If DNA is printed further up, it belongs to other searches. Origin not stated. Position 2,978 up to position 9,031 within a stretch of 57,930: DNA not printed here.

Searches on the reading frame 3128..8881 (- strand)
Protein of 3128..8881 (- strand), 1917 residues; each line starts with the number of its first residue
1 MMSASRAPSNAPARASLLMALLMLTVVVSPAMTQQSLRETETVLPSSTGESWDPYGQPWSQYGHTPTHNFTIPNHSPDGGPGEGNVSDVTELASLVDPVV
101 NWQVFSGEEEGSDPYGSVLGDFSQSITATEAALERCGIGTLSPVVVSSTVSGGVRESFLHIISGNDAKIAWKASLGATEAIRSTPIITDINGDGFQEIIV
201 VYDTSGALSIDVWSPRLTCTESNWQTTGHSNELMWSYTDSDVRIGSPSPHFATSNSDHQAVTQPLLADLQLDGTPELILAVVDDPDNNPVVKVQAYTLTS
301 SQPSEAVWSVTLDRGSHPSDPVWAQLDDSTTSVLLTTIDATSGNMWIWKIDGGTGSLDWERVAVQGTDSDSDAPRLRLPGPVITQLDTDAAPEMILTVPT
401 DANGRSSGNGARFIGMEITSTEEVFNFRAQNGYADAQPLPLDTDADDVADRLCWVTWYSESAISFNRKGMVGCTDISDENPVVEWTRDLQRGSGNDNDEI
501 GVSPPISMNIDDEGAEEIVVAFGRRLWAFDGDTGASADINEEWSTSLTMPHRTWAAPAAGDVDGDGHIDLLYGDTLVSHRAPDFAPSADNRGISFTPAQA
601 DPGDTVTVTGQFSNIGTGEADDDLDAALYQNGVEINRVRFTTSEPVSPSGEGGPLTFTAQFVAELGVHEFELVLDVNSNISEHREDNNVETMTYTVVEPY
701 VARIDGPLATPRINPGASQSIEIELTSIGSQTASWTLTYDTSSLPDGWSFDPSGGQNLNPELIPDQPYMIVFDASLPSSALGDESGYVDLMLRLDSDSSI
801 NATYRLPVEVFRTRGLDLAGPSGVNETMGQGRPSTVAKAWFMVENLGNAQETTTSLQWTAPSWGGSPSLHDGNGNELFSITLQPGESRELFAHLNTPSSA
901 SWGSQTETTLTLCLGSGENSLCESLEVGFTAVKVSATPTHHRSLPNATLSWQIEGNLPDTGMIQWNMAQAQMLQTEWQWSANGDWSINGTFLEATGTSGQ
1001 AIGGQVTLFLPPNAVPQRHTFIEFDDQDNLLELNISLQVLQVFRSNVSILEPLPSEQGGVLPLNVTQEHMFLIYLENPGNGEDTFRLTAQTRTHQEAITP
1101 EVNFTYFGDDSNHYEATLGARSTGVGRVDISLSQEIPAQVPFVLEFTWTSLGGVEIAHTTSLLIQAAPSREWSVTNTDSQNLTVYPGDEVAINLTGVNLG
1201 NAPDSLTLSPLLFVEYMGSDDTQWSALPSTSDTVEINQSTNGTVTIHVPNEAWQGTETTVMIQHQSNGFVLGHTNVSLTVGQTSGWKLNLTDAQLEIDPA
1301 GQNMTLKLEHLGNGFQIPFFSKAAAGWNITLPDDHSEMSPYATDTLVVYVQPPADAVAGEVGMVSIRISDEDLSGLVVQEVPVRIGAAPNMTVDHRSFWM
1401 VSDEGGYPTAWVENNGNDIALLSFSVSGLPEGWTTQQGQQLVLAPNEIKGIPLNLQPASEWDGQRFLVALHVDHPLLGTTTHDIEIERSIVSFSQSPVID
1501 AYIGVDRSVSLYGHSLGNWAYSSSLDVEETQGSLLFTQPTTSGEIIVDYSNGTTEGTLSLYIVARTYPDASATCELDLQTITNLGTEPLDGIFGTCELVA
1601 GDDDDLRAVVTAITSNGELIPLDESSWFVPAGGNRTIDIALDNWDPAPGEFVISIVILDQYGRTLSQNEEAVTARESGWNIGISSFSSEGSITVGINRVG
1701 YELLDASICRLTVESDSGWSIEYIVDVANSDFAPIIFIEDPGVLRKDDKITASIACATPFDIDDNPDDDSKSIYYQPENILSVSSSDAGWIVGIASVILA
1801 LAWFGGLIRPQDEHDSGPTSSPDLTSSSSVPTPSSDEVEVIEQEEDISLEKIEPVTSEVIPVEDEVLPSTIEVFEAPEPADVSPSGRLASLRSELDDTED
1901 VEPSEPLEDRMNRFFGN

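Call 44: search_protein_families(library=pfam, proteins=[window:3128-8881:-], max_evalue=0.0001)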
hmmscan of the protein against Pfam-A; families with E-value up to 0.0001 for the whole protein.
window:3128-8881:- (1917 aa): 3 families
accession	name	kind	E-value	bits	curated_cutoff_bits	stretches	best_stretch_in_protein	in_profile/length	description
PF13517.12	FG-GAP_3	-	2.7e-07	31.5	26.9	0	511-571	3-60/61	FG-GAP-like repeat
PF07705.17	CARDB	-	6.7e-06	26.7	22.7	1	593-691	8-100/101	CARDB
PF01839.29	FG-GAP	-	6.6e-05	23.1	22.1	0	188-200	8-20/37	FG-GAP repeat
